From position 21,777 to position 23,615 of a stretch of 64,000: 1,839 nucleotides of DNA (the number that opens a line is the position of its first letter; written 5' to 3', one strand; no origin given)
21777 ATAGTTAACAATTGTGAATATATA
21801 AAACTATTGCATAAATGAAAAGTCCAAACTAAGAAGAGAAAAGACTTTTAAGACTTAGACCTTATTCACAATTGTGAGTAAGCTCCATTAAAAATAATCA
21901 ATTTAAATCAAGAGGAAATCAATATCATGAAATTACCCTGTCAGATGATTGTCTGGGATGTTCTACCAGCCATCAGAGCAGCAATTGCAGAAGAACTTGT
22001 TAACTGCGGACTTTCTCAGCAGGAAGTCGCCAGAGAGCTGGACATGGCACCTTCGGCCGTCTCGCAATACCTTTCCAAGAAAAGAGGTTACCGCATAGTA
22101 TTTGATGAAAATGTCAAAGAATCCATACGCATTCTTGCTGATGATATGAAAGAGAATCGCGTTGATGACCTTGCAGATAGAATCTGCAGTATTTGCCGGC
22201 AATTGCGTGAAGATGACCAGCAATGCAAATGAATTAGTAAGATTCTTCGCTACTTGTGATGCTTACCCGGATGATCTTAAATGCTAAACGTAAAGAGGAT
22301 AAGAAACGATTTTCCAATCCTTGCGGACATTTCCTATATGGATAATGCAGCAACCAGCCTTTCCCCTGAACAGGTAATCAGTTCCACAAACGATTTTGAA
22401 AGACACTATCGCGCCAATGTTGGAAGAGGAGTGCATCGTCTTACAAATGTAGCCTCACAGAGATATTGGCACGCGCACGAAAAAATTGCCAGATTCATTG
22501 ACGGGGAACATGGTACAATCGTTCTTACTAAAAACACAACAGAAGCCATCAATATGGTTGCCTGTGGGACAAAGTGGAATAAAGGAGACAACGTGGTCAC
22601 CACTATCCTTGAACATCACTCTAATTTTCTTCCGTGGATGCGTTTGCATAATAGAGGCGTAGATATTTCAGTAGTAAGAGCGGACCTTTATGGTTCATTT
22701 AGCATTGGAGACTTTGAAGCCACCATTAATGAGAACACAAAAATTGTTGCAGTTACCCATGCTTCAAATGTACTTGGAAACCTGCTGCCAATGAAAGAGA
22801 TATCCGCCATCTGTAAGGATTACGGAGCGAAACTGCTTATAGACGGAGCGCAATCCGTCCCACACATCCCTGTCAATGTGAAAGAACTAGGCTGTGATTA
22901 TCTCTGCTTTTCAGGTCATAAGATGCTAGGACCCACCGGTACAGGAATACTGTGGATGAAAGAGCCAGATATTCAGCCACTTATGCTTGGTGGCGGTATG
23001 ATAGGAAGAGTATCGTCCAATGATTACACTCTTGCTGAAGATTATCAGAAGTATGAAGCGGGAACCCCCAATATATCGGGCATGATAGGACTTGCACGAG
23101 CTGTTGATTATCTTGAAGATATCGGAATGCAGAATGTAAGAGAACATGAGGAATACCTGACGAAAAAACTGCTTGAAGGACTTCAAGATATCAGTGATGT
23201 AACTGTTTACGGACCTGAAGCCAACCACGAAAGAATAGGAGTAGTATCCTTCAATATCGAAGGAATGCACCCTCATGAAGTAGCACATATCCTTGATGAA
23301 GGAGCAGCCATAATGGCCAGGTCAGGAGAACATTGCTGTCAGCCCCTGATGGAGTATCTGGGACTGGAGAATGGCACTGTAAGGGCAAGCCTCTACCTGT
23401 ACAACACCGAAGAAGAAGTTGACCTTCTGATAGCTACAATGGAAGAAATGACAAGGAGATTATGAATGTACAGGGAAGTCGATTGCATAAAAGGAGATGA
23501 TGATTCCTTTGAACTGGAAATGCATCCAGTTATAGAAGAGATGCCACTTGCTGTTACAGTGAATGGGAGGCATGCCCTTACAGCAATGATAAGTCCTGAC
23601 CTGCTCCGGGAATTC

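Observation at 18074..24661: Five copies of the palindrome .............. link nadA, SepCysS, a Cys-rich HTH regulator operon and a SAMP-like gene into one putative regulon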

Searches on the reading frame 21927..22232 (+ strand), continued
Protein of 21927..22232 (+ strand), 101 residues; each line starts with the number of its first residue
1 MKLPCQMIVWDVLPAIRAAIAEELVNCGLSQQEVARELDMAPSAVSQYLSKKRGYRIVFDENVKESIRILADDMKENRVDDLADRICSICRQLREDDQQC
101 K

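Call 30: fold_search(model_id=the predicted structure, library=pdb)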
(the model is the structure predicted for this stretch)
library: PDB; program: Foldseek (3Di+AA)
matches with E <= 10: 439; with E <= 0.001: 0
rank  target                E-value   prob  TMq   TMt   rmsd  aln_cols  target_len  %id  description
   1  1k78_A                5.0e-01  0.38  0.33  0.27  20.8       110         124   18  Pax5(1-149)+Ets-1(331-440)+DNA (released 2002-01-04)
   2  5hsm                  5.6e-01  0.21  0.28  0.23  12.9       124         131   18  CRYSTAL STRUCTURE OF MYCOBACTERIUM TUBERCULOSIS MARR FAMILY PROTEIN RV2887 (released 2017-02-01)
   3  3zh9                  8.2e-01  0.38  0.37  0.13  10.4        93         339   16  Bacillus subtilis DNA clamp loader delta protein (YqeN) (released 2013-04-03)
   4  5hso_A                8.2e-01  0.25  0.32  0.28  13.7        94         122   18  Crystal structure of MYCOBACTERIUM TUBERCULOSIS MARR FAMILY PROTEIN Rv2887 complex with DNA (released 2017-02-01)
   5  1r71_D                9.2e-01  0.28  0.36  0.32  13.7       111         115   15  Crystal Structure of the DNA binding domain of KorB in complex with the operator DNA (released 2004-06-01)
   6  5hso_C                9.7e-01  0.23  0.32  0.27  13.5        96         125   20  Crystal structure of MYCOBACTERIUM TUBERCULOSIS MARR FAMILY PROTEIN Rv2887 complex with DNA (released 2017-02-01)
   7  3eus_A                1.0e+00  0.35  0.30  0.35   7.7        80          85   15  The crystal structure of the DNA binding protein from Silicibacter pomeroyi (released 2008-11-25)
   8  2icp                  1.1e+00  0.18  0.29  0.34   9.9        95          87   16  Crystal structure of the bacterial antitoxin HigA from Escherichia coli at pH 4.0. Northeast Structural Genomics Consort (released 2006-09-26)
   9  9f9s_CN               1.1e+00  0.41  0.29  0.23   6.6        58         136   19  Yeast SDD1 Disome with Mbf1 (released 2024-12-04)
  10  1hlv_A                1.1e+00  0.23  0.32  0.26  13.5       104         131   19  CRYSTAL STRUCTURE OF CENP-B(1-129) COMPLEXED WITH THE CENP-B BOX DNA (released 2002-01-11)
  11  1fse_D                1.3e+00  0.69  0.35  0.53   7.1        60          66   20  CRYSTAL STRUCTURE OF THE BACILLUS SUBTILIS REGULATORY PROTEIN GERE (released 2001-03-21)
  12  1lnw_B                1.3e+00  0.13  0.29  0.22  14.5       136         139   12  CRYSTAL STRUCTURE OF THE MEXR REPRESSOR OF THE MEXAB-OPRM MULTIDRUG EFFLUX OPERON OF PSEUDOMONAS AERUGINOSA (released 2002-09-11)
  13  6kju_A                1.4e+00  0.69  0.36  0.17   6.9        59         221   24  Huge conformation shift of Vibrio cholerae VqmA dimer in the absence of target DNA provides insight into DNA-binding m (released 2019-11-13)
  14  7x1k_B                1.4e+00  0.60  0.35  0.50   7.1        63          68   17  Crystal structure of the flagellar expression regulator DegU from Listeria monocytogenes (released 2022-08-10)
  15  1tro_E                1.4e+00  0.41  0.34  0.35   5.8        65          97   18  CRYSTAL STRUCTURE OF TRP REPRESSOR OPERATOR COMPLEX AT ATOMIC RESOLUTION (released 1994-01-31)
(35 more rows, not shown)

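Call 47: search_protein_families(library=ncbifam, proteins=[L023:8384-9193:+, L023:13294-13881:+, L023:1101-1574:+, L023:1553-1837:+, L019:14750-15094:-, L019:15411-16166:-, L023:13969-14277:+], max_evalue=0.01)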
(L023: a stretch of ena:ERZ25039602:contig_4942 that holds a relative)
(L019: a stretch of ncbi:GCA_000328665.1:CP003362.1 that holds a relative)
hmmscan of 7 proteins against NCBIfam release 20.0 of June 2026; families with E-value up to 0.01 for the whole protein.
L023:8384-9193:+ (269 aa): 6 families
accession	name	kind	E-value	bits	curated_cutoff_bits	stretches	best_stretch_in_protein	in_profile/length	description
TIGR00268.2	TIGR00268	equivalog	1.5e-80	270.2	150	1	9-263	2-258/259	ATP-dependent sacrificial sulfur transferase LarE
NF010587.0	PRK13980.1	equivalog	5e-07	29.2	255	1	21-121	32-129/267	NAD+ synthase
TIGR00884.1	guaA_Cterm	equivalog_domain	2.2e-06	27.2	338.75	1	11-61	8-57/310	glutamine-hydrolyzing GMP synthase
NF000848.1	PRK00074.1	equivalog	3.4e-06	25.9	400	1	11-60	205-254/512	glutamine-hydrolyzing GMP synthase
NF010588.0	PRK13981.1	equivalog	5.5e-05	21.8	479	1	22-89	287-355/546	NAD+ synthase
TIGR02432.1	lysidine_TilS_N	equivalog_domain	0.0068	16.4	93.6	0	23-44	2-23/189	tRNA lysidine(34) synthetase TilS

L023:13294-13881:+ (195 aa): 7 families
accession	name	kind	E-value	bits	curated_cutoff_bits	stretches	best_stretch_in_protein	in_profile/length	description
TIGR01125.1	TIGR01125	equivalog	3e-06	26.6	356.95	1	92-186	136-237/432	30S ribosomal protein S12 methylthiotransferase RimO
NF053743.1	LipS2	equivalog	1.6e-05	24.5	270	1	74-194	5-130/292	LipS2 family lipoyl synthase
TIGR00089.1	TIGR00089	subfamily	4.5e-05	22.4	251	1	93-154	140-202/429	MiaB/RimO family radical SAM methylthiotransferase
NF045502.1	variant_rSAM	domain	0.00095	18.2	125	0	105-178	145-230/357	radical SAM protein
TIGR03916.1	rSAM_link_UDG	hypoth_equivalog_domain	0.0012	18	343.5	1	96-188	56-152/415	putative DNA modification/repair radical SAM protein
TIGR04013.1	B12_SAM_MJ_1487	hypoth_equivalog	0.0029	16.5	251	1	93-118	151-176/382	TIGR04013 family B12-binding domain/radical SAM domain-containing protein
TIGR04038.1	tatD_link_rSAM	subfamily_domain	0.004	17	129.7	1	92-128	8-43/192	TatD family nuclease-associated radical SAM protein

L023:1101-1574:+ (157 aa): 0 families

L023:1553-1837:+ (94 aa): 0 families

L019:14750-15094:- (114 aa): 3 families
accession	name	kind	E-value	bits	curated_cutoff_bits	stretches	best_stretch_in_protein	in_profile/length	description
TIGR00435.1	cysS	equivalog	2.1e-12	46.9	340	1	1-113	354-465/466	cysteine--tRNA ligase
NF011108.0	PRK14536.1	equivalog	4.6e-11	42.2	780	1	2-114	383-490/490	cysteine--tRNA ligase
NF011107.0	PRK14534.1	equivalog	0.00031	19.9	744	1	35-113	400-480/481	cysteine--tRNA ligase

L019:15411-16166:- (251 aa): 1 family
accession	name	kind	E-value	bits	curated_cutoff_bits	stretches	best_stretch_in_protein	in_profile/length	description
NF053863.1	DS11_antiphage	equivalog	5.8e-09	35.5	260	1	77-228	145-298/305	CBS domain-containing anti-phage protein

L023:13969-14277:+ (102 aa): 2 families
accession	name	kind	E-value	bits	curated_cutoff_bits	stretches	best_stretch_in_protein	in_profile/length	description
NF045502.1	variant_rSAM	domain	3.5e-06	26.2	125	1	2-67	285-348/357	radical SAM protein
TIGR04043.1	rSAM_MSMEG_0568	hypoth_equivalog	4.5e-06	25.9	303.7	1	2-95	256-348/354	MSMEG_0568 family radical SAM protein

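Call 48: search_protein_families(library=pfam, proteins=[L023:8384-9193:+, L023:13294-13881:+, L019:14750-15094:-, L019:15411-16166:-, L023:13969-14277:+], max_evalue=0.1)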
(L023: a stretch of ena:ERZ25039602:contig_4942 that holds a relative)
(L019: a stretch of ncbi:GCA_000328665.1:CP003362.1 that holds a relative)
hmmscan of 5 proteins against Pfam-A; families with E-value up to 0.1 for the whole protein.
L023:8384-9193:+ (269 aa): 3 families
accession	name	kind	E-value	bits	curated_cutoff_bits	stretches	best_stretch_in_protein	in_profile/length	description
PF02540.23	NAD_synthase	-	0.00018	21.1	21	1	21-120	19-116/242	NAD synthase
PF01171.26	ATP_bind_3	-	0.021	15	27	0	23-47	2-26/182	PP-loop family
PF24167.1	DUF7411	-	0.041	13.9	28.7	1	24-124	4-103/194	Family of unknown function (DUF7411)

L023:13294-13881:+ (195 aa): 1 family
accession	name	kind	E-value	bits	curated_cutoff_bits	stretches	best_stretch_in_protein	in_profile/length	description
PF04055.27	Radical_SAM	-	0.00015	22.5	29.5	1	96-176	1-84/166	Radical SAM superfamily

L019:14750-15094:- (114 aa): 2 families
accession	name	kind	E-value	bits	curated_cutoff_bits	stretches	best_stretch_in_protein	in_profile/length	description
PF09190.17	DALR_2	-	7.1e-07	30.1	22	1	1-52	6-56/57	DALR domain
PF23493.1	CysS_C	-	1.3e-05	25.6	23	1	76-111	15-50/51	Cysteinyl-tRNA ligase anticodon binding domain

L019:15411-16166:- (251 aa): 1 family
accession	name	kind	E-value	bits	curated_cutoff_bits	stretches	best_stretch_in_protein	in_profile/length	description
PF00571.33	CBS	-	0.0029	18.4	24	1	81-119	11-53/57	CBS domain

L023:13969-14277:+ (102 aa): 0 families

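Call 51: find_encoding_contigs(protein=P0277, flank=8000, max_places=1)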
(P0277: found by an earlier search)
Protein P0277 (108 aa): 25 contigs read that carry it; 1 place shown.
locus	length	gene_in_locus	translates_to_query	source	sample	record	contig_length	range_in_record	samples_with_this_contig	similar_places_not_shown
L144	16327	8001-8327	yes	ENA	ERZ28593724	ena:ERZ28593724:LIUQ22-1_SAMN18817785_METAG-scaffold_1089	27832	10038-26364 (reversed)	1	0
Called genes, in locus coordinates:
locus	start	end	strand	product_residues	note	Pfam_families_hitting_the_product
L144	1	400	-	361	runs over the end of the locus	PF26466:DNA_primase_lrg_N (faint), PF04104:DNA_primase_lrg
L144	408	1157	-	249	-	PF00705:PCNA_N, PF02144:Rad1 (weak), PF02747:PCNA_C (weak)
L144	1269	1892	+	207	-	PF01728:FtsJ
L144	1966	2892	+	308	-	-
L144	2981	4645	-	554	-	PF00501:AMP-binding, PF13193:AMP-binding_C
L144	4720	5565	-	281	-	PF01261:AP_endonuc_2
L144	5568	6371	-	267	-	PF24830:DUF7714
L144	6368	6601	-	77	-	-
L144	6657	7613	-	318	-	PF22641:TiaS_TCKD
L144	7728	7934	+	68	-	PF00301:Rubredoxin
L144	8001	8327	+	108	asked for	PF01381:HTH_3 (faint)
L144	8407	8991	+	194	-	PF00484:Pro_CA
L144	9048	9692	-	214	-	PF00702:Hydrolase, PF13419:HAD_2, PF13242:Hydrolase_like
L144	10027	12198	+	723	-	PF09339:HTH_IclR (weak), PF13412:HTH_24 (weak), PF08448:PAS_4, PF00989:PAS, PF08448:PAS_4 (weak), PF13426:PAS_9, PF00989:PAS (weak), PF08448:PAS_4 (weak), +6 more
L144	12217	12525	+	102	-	-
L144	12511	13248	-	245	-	PF02654:CobS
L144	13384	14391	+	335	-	-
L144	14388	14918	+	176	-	PF03692:CxxCxxCC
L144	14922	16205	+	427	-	PF01963:TraB_PrgY_gumN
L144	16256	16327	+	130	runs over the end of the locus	PF14101:DUF4275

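Call 52: find_encoding_contigs(protein=P0259, flank=8000, max_places=1)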
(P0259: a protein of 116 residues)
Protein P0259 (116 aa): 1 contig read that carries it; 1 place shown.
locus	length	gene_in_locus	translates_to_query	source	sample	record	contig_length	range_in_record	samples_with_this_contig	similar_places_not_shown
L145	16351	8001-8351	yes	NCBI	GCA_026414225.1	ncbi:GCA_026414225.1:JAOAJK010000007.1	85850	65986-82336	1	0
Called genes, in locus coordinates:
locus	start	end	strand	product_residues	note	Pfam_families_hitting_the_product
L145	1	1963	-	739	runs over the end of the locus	PF05048:NosD, PF13229:Beta_helix, PF05048:NosD, PF13229:Beta_helix, PF05048:NosD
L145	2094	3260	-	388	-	-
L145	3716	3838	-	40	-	-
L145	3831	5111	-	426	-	PF06245:DUF1015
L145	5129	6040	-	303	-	PF00389:2-Hacid_dh, PF02826:2-Hacid_dh_C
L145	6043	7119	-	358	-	PF00266:Aminotran_5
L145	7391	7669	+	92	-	-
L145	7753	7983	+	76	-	-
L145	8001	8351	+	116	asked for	-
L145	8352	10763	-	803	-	PF03104:DNA_pol_B_exo1, PF10108:DNA_pol_B_exo2 (weak), PF13482:RNase_H_2 (weak), PF00136:DNA_pol_B, PF20286:divDNApol (weak)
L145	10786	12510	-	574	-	PF00112:Peptidase_C1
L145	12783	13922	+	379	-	PF02771:Acyl-CoA_dh_N, PF02770:Acyl-CoA_dh_M, PF00441:Acyl-CoA_dh_1, PF08028:Acyl-CoA_dh_2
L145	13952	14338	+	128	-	PF01998:DUF131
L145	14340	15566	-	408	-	PF00675:Peptidase_M16, PF05193:Peptidase_M16_C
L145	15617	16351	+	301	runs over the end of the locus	PF01073:3Beta_HSD, PF01370:Epimerase, PF02719:Polysacc_synt_2, PF04321:RmlD_sub_bind, PF16363:GDP_Man_Dehyd, PF07993:NAD_binding_4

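Call 53: find_encoding_contigs(protein=P0066, flank=8000, max_places=1)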
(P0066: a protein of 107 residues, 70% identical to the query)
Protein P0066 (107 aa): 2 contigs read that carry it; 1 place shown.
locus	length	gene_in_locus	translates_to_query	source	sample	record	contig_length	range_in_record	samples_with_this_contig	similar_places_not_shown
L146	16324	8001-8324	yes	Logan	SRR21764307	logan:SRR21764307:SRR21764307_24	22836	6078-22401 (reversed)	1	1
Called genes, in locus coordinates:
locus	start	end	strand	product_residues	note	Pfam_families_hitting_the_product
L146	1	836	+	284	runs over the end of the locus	PF01135:PCMT, PF01209:Ubie_methyltran, PF05175:MTS (faint), PF13489:Methyltransf_23, PF13649:Methyltransf_25, PF13847:Methyltransf_31, PF08241:Methyltransf_11, PF08242:Methyltransf_12, +1 more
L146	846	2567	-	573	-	PF16927:HisKA_7TM, PF00989:PAS, PF08448:PAS_4, PF13188:PAS_8 (weak), PF13426:PAS_9, PF02518:HATPase_c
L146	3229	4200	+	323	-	PF01545:Cation_efflux, PF16916:ZT_dimer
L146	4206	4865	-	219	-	PF07812:TfuA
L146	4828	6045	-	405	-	PF02624:YcaO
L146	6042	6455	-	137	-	PF02391:MoaE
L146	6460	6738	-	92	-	PF02597:ThiS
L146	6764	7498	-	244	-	PF00899:ThiF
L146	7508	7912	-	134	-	PF01592:NifU_N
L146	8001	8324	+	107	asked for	-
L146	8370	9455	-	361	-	PF00005:ABC_tran, PF13401:AAA_22 (faint), PF13304:AAA_21 (weak), PF08402:TOBE_2 (weak), PF03459:TOBE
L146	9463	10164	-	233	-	-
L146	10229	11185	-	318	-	PF12849:PBP_like_2, PF13531:SBP_bac_11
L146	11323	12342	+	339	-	PF14512:TM1586_NiRdase (faint), PF00881:Nitroreductase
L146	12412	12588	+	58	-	-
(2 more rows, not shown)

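Call 66: find_encoding_contigs(protein=P0001, flank=500, max_places=2)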
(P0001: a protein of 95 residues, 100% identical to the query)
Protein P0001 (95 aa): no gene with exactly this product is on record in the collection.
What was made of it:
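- Tried and rejected: Looking up the source record through P0001 failed (call 66).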

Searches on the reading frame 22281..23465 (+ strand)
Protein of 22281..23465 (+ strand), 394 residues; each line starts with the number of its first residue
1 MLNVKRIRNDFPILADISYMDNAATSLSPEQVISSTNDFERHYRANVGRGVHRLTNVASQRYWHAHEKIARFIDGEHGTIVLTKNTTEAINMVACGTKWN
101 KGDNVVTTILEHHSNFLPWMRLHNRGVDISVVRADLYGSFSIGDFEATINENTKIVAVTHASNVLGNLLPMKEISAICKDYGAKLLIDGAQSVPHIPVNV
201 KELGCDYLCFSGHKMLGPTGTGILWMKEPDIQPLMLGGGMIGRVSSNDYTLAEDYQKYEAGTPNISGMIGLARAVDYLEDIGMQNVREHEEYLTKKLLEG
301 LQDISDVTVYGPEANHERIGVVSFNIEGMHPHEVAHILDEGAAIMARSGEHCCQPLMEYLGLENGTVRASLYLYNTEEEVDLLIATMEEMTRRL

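Call 8: search_protein_families(library=pfam, proteins=[window:22281-23465:+], max_evalue=0.01)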
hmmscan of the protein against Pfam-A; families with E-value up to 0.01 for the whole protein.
window:22281-23465:+ (394 aa): 6 families
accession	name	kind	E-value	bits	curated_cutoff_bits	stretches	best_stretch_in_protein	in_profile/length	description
PF00266.25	Aminotran_5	-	9e-127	423.5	21.5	1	19-383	2-371/371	Aminotransferase class-V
PF01212.27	Beta_elim_lyase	-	1.1e-07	32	27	1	62-240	34-215/288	Beta-eliminating lyase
PF01041.23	DegT_DnrJ_EryC1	-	1.3e-07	31.6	19.8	1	67-233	31-193/360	DegT/DnrJ/EryC1/StrS aminotransferase family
PF01053.26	Cys_Met_Meta_PP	-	5.3e-06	25.7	27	1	93-217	82-201/381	Cys/Met metabolism PLP-dependent enzyme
PF00155.27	Aminotran_1_2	-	1.7e-05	24.6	19.7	1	64-190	46-187/361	Aminotransferase class I and II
PF03841.19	SelA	-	0.0042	16.6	22.8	0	141-227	125-226/367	L-seryl-tRNA selenium transferase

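Call 9: search_protein_families(library=ncbifam, proteins=[window:22281-23465:+], max_evalue=0.01)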
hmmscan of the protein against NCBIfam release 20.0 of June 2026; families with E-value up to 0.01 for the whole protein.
window:22281-23465:+ (394 aa): 58 families (the best 25 are shown)
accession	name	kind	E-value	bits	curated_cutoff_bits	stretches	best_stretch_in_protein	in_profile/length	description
TIGR01979.1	sufS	subfamily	3.8e-132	441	475.1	1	5-392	1-400/403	SufS family cysteine desulfurase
NF041166.1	f2_encap_cargo1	exception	6.2e-110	369.1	800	1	2-389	225-622/623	family 2A encapsulin nanocompartment cargo protein cysteine desulfurase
NF006791.0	PRK09295.1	equivalog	1.2e-98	330.9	661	1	3-392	4-403/406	cysteine desulfurase SufS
TIGR01977.1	am_tr_V_EF2568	hypoth_equivalog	6.2e-87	292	377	1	19-389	2-375/376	cysteine desulfurase family protein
NF008126.0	PRK10874.1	equivalog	5.6e-80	269.4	607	1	2-389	4-394/401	cysteine desulfurase CsdA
TIGR03392.1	FeS_syn_CsdA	equivalog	2.4e-77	260.8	493.6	1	3-389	2-391/398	cysteine desulfurase CsdA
TIGR01976.1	am_tr_V_VC1184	hypoth_equivalog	1.4e-70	238.7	352.35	1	3-386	2-400/401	cysteine desulfurase-like protein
NF040779.1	Sec_lyase_SclA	exception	4.9e-62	210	525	1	19-390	2-376/378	selenocysteine lyase SclA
TIGR03402.1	FeS_nifS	equivalog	2.5e-47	161.5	530.75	1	19-393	2-372/379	cysteine desulfurase NifS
TIGR03235.1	DNA_S_dndA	equivalog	6.6e-36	124.3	480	1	19-348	1-322/353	cysteine desulfurase DndA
NF010611.0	PRK14012.1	equivalog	3e-33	115.4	548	1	19-394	8-382/406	IscS subfamily cysteine desulfurase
TIGR03403.1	nifS_epsilon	equivalog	3.1e-32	111.9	587.7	1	19-394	2-376/382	NifS family cysteine desulfurase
TIGR02006.1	IscS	equivalog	2.1e-29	102.8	643.2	1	19-391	6-375/402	IscS subfamily cysteine desulfurase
NF002806.0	PRK02948.1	subfamily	1.5e-28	99.9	304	1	19-390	3-371/381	IscS subfamily cysteine desulfurase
NF006810.0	PRK09331.1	subfamily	7.9e-17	61.1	301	1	64-230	69-239/397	Sep-tRNA:Cys-tRNA synthetase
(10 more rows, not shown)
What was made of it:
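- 22281..23465 (+): SufS/CsdA-family cysteine desulfurase. PF00266 E=9e-127; TIGR01979 441 bits, just below its cut-off of 475 (calls 8, 9).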
